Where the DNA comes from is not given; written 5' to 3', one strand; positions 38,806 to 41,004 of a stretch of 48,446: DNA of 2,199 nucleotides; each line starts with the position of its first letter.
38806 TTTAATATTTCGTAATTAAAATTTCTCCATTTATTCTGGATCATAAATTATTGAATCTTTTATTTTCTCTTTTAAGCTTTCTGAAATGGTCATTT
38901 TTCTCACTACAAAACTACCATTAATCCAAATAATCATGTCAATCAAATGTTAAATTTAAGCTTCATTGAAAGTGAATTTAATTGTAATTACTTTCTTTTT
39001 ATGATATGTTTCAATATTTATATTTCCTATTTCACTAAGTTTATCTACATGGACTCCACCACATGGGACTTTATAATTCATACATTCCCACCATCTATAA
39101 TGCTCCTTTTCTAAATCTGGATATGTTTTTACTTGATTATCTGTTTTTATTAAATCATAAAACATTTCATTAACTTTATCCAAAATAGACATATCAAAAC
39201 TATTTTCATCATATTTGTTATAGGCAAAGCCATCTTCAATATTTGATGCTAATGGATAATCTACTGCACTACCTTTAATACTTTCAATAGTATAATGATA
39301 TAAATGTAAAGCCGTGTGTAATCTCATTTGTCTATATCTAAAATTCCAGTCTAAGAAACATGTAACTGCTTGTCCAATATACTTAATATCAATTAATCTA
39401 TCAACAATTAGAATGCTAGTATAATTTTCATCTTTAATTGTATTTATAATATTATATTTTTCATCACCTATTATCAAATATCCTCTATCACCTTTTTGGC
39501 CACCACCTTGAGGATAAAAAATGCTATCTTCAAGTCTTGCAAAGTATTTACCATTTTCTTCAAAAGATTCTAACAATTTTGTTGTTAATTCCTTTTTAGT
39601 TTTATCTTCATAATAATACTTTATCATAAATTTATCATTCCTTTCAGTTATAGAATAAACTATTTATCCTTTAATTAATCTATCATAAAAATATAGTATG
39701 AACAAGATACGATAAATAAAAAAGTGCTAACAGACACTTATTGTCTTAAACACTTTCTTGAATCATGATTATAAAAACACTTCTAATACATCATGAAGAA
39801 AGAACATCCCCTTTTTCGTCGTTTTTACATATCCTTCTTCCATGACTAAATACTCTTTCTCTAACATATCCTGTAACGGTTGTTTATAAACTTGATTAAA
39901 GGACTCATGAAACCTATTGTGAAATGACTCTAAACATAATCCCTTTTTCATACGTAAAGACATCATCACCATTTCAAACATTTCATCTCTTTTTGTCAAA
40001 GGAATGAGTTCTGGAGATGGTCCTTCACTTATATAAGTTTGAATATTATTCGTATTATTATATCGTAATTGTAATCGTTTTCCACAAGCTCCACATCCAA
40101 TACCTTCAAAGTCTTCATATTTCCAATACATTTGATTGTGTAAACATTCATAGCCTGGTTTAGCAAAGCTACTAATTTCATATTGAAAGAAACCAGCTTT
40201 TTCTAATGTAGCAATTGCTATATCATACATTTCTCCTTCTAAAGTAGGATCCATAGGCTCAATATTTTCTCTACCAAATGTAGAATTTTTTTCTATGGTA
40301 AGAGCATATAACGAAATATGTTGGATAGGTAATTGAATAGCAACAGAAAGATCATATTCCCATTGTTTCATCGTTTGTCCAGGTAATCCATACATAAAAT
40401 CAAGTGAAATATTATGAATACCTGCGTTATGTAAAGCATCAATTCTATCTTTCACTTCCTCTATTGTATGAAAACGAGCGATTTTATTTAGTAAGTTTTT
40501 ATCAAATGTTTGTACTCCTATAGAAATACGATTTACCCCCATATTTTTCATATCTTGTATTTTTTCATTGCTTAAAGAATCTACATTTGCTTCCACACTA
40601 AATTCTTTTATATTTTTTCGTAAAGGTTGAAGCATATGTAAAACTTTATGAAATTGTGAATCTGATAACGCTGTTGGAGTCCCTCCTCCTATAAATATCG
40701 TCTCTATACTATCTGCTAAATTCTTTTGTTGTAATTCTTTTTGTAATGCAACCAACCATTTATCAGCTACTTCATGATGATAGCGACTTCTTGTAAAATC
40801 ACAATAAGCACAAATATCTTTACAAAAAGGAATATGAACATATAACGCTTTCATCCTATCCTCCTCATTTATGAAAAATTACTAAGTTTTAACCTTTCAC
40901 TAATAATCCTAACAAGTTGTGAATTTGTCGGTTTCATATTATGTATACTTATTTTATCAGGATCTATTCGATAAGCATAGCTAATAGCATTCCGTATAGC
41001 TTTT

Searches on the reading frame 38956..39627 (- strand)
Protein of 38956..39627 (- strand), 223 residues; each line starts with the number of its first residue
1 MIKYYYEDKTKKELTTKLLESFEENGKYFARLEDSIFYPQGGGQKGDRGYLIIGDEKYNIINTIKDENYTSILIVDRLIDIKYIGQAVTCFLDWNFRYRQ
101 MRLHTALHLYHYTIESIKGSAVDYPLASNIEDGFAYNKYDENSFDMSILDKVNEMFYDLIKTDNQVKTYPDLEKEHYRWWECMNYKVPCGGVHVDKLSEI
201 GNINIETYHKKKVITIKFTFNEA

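Call 3: search_protein_families(library=pfam, proteins=[window:38956-39627:-], max_evalue=1)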
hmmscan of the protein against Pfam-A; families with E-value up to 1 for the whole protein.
window:38956-39627:- (223 aa): 3 families
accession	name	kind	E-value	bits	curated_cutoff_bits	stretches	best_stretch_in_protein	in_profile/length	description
PF01411.24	tRNA-synt_2c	-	1.8e-07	30.6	30.3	1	16-95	473-551/552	tRNA synthetases class II (A)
PF07973.19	tRNA_SAD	-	0.00096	19.5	24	1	188-209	13-34/44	Threonyl and Alanyl tRNA synthetase second additional domain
PF18840.6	LPD25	-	0.14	13.2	27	1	14-66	32-86/97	Large polyvalent protein associated domain 25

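Call 4: search_protein_families(library=ncbifam, proteins=[window:38956-39627:-], max_evalue=1)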
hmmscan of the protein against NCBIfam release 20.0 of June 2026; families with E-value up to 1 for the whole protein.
window:38956-39627:- (223 aa): 3 families
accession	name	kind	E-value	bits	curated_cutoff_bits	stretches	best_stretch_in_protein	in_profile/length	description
NF040865.1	a_tRNA_ed_AlaXM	equivalog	5.7e-27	94.9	300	2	3-170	3-161/234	alanyl-tRNA editing protein AlaXM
TIGR03683.1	A-tRNA_syn_arch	equivalog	1.4e-20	73.2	744.7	1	3-122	503-615/902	alanine--tRNA ligase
TIGR00344.1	alaS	equivalog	1.7e-17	63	457.05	2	16-123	470-576/847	alanine--tRNA ligase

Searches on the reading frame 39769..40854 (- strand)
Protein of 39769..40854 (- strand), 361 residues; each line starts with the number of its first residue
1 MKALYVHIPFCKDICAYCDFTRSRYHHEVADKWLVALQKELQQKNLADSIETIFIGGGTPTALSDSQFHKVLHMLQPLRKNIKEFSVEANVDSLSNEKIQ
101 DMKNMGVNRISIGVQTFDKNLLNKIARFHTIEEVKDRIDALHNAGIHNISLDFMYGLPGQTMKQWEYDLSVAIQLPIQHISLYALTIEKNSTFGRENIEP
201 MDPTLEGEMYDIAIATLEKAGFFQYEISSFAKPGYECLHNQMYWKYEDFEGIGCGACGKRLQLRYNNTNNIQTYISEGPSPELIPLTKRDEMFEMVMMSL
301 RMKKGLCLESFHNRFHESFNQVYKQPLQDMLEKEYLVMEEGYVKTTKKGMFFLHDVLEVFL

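Call 3: search_protein_families(library=pfam, proteins=[window:39769-40854:-], max_evalue=1)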
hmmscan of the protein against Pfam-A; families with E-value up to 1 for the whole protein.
window:39769-40854:- (361 aa): 4 families
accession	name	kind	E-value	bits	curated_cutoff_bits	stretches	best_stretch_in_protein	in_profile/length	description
PF04055.27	Radical_SAM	-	1.2e-28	100.8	29.5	1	5-166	1-160/166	Radical SAM superfamily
PF06969.22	HemN_C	-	3.8e-17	62.5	24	1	286-352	1-67/67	HemN C-terminal domain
PF05003.17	DUF668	-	0.02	15.8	24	1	260-331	6-77/89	Protein of unknown function (DUF668)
PF25074.1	DUF7798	-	0.099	12.7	27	1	83-150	67-136/272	Domain of unknown function (DUF7798)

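Call 4: search_protein_families(library=ncbifam, proteins=[window:39769-40854:-], max_evalue=1)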
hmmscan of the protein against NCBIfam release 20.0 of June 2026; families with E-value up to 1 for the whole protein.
window:39769-40854:- (361 aa): 58 families (the best 25 are shown)
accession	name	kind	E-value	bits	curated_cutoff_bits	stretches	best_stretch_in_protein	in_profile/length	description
TIGR00539.1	hemN_rel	equivalog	8.9e-92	308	205.4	1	3-351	2-360/361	radical SAM family heme chaperone HemW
NF004567.0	PRK05904.1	equivalog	4.4e-62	210.3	355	1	2-320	7-320/353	coproporphyrinogen III oxidase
NF005133.0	PRK06582.1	equivalog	2.7e-59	201.2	597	1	4-352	14-380/390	coproporphyrinogen III oxidase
TIGR04107.1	rSAM_HutW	equivalog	5.2e-59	200.2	400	1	2-353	40-407/419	heme anaerobic degradation radical SAM methyltransferase ChuW/HutW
NF006067.1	PRK08208.1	equivalog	3.3e-55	187.8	380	1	3-351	37-405/427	STM4012 family radical SAM protein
TIGR03994.1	rSAM_HemZ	equivalog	2.4e-48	165.3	321.4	1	3-272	86-384/401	coproporphyrinogen dehydrogenase HemZ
NF006385.0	PRK08629.1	equivalog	5.8e-43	147.3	355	1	3-339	54-384/439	coproporphyrinogen III oxidase family protein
TIGR00538.1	hemN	equivalog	2.2e-36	125.6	324.95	1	3-360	51-438/454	oxygen-independent coproporphyrinogen III oxidase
NF006060.0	PRK08207.1-3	equivalog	4.9e-35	121.2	653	1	3-196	151-355/477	coproporphyrinogen III oxidase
NF006064.0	PRK08207.2-2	equivalog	6.4e-34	117.7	504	1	4-199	147-352/465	coproporphyrinogen III oxidase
NF006061.0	PRK08207.1-4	equivalog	9.3e-32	110.5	702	1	4-259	176-457/501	coproporphyrinogen III oxidase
NF006062.0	PRK08207.1-5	equivalog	8.1e-26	90.9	1007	1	3-198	150-356/476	coproporphyrinogen III oxidase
NF006059.0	PRK08207.1-1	equivalog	2.1e-22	79.5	1012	1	3-193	173-374/496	coproporphyrinogen III oxidase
NF006063.0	PRK08207.2-1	equivalog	9.2e-22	77.3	1074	1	3-192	194-393/518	coproporphyrinogen III oxidase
NF006066.0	PRK08207.2-5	equivalog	9.9e-22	77.2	1117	1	3-258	192-470/518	coproporphyrinogen III oxidase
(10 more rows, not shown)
